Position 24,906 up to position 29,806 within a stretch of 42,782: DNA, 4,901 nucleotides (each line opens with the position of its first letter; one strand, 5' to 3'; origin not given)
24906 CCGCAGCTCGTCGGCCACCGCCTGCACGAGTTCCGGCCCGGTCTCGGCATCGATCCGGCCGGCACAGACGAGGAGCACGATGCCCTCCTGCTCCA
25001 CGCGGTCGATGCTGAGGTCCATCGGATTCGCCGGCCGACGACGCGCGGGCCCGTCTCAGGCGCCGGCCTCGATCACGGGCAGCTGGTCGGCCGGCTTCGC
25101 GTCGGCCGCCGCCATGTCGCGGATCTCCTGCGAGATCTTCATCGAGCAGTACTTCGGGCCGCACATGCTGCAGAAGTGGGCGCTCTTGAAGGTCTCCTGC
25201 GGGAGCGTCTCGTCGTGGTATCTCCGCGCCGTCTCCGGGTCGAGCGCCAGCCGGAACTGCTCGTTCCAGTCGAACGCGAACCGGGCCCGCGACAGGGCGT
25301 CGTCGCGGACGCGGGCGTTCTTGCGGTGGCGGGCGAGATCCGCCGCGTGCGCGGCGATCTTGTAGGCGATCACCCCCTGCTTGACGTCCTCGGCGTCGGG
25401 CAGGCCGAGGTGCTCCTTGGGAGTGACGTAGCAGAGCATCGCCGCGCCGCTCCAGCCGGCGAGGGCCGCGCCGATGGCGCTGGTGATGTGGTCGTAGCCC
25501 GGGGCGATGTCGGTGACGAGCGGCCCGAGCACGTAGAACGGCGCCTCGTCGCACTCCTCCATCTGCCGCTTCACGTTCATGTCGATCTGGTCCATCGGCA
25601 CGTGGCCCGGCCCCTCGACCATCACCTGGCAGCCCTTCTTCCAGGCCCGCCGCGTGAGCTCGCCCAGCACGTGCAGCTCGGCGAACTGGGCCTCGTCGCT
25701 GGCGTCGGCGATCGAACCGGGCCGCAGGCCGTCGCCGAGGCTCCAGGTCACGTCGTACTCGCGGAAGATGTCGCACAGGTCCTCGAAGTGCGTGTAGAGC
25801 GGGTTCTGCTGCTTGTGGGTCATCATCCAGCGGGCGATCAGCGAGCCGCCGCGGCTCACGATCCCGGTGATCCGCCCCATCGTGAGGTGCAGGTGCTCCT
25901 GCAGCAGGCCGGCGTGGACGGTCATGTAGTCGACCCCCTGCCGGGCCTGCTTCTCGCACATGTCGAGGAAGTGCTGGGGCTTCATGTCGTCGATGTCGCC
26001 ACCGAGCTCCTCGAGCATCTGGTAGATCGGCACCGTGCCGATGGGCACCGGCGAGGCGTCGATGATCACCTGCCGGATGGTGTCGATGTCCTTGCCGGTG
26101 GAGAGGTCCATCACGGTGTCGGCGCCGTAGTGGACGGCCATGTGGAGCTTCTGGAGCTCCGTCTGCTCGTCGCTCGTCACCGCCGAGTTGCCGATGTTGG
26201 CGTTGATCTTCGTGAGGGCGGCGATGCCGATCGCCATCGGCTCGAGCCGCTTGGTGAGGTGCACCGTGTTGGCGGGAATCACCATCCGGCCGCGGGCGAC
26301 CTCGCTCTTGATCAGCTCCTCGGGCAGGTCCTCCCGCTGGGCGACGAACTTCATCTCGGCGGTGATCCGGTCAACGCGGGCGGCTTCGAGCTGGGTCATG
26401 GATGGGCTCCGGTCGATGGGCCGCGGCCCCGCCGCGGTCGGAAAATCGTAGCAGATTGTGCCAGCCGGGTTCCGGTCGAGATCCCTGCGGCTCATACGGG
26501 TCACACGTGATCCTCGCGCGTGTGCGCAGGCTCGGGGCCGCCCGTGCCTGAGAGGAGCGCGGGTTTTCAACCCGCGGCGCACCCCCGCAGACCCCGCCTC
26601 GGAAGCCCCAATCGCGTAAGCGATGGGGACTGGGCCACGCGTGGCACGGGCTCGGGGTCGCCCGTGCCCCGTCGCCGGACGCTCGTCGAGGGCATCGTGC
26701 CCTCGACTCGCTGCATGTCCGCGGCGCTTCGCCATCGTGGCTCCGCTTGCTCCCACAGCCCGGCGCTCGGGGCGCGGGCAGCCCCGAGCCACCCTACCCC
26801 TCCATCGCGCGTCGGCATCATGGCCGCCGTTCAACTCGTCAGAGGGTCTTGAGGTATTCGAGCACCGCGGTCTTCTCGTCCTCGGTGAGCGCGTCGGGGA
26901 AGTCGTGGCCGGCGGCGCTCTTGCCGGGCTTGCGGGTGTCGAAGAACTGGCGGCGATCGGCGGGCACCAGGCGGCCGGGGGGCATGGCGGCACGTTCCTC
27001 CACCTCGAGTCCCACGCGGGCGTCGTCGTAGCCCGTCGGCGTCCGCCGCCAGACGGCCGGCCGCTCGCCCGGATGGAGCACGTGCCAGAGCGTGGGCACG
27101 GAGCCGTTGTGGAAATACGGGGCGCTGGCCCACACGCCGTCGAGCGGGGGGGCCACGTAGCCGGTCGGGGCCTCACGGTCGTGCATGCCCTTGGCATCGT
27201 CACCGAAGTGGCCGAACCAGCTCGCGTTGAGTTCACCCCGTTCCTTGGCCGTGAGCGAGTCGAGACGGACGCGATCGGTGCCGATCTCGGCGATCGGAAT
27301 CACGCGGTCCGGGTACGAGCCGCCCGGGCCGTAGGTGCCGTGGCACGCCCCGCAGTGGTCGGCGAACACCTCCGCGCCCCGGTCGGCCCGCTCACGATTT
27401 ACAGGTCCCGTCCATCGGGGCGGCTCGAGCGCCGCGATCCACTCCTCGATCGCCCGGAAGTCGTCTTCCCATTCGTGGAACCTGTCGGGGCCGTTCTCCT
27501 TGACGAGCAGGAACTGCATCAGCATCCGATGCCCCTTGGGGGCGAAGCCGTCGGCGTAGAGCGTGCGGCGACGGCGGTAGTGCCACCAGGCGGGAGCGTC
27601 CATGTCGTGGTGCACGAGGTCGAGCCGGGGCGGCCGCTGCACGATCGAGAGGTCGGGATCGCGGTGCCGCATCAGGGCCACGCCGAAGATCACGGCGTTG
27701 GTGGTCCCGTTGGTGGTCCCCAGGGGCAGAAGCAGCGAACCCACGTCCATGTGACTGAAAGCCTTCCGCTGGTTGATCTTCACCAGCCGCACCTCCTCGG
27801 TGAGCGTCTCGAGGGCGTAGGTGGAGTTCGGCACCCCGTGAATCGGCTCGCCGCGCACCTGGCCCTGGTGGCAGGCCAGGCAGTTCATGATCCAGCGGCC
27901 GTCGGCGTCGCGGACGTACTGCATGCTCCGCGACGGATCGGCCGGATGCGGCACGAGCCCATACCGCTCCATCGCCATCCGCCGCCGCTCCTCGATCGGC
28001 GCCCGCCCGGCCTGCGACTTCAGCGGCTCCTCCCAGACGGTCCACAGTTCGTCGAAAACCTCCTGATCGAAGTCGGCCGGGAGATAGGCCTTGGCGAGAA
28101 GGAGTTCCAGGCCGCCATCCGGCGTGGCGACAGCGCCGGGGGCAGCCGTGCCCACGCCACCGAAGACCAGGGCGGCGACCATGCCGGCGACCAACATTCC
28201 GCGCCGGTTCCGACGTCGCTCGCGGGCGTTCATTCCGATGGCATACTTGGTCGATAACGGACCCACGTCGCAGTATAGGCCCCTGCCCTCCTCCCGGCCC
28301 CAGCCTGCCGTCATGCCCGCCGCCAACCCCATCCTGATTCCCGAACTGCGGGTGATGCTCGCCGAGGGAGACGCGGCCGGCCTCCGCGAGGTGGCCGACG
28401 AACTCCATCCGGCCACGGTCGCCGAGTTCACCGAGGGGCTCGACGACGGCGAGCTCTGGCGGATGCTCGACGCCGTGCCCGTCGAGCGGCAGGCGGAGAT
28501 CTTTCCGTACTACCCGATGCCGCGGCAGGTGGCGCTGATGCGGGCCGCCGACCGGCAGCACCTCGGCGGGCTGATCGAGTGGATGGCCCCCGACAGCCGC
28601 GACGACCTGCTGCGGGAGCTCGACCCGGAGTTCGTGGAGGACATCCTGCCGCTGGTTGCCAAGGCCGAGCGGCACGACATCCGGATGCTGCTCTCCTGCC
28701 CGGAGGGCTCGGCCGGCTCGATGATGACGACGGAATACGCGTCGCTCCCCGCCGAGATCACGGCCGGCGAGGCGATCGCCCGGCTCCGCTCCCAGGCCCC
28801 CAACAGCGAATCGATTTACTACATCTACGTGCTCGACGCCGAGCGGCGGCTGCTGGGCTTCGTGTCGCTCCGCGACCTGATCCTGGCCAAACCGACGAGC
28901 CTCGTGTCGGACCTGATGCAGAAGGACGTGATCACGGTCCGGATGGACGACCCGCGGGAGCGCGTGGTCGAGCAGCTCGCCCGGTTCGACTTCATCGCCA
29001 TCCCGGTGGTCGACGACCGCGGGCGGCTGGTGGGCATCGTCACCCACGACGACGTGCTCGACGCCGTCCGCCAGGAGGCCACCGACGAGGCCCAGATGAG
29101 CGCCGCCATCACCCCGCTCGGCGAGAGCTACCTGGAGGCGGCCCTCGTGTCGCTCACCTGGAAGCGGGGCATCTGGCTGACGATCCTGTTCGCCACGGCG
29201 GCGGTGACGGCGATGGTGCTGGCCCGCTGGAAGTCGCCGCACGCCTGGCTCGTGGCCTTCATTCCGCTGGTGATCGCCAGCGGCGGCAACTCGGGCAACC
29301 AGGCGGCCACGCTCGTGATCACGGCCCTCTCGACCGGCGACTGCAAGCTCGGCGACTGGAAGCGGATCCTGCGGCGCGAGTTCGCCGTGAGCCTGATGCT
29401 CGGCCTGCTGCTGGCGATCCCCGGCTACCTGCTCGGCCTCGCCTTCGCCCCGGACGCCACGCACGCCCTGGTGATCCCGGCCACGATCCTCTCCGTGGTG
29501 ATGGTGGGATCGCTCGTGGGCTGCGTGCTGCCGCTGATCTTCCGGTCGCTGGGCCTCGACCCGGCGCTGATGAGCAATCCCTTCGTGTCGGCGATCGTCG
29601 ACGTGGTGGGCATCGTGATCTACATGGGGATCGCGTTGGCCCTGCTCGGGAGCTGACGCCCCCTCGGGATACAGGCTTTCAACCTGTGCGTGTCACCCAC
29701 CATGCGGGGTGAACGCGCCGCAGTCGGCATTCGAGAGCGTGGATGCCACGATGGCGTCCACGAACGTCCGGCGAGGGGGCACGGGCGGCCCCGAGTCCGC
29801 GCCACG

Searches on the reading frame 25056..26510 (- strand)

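Call 87: search_protein_families(library=pfam, proteins=[window:25056-26510:-], max_evalue=0.001)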
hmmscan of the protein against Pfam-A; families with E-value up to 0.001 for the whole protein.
window:25056-26510:- (484 aa): 1 family
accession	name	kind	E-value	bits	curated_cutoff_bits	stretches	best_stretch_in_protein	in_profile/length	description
PF01964.24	ThiC_Rad_SAM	-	3.8e-190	632.5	25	1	39-461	1-419/420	Radical SAM ThiC family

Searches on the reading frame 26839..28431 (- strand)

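Call 88: search_protein_families(library=pfam, proteins=[window:26839-28431:-], max_evalue=0.001)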
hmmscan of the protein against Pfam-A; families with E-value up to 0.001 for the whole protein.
window:26839-28431:- (530 aa): 3 families
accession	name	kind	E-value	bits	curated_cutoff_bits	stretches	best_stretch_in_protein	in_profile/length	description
PF21419.2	RoxA-like_Cyt-c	-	2.7e-23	81.7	26.7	1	424-462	1-39/39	RoxA-like, cytochrome c-like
PF00034.26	Cytochrom_C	-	1.3e-08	36.4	21.3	0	349-374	1-26/90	Cytochrome c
PF13442.11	Cytochrome_CBB3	-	2.6e-08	34.5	27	0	348-375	2-29/68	Cytochrome C oxidase, cbb3-type, subunit III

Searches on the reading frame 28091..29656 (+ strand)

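Call 88: search_protein_families(library=pfam, proteins=[window:28091-29656:+], max_evalue=0.001)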
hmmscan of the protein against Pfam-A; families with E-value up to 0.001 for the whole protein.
window:28091-29656:+ (521 aa): 3 families
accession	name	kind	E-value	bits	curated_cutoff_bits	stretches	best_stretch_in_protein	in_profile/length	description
PF01769.21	MgtE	-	1.1e-30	107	27.6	1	391-514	1-125/125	Divalent cation transporter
PF00571.33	CBS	-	6.1e-23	81.3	24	2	272-326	1-55/57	CBS domain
PF03448.22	MgtE_N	-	2.8e-16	60.3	25.9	1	105-205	1-101/102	MgtE intracellular N domain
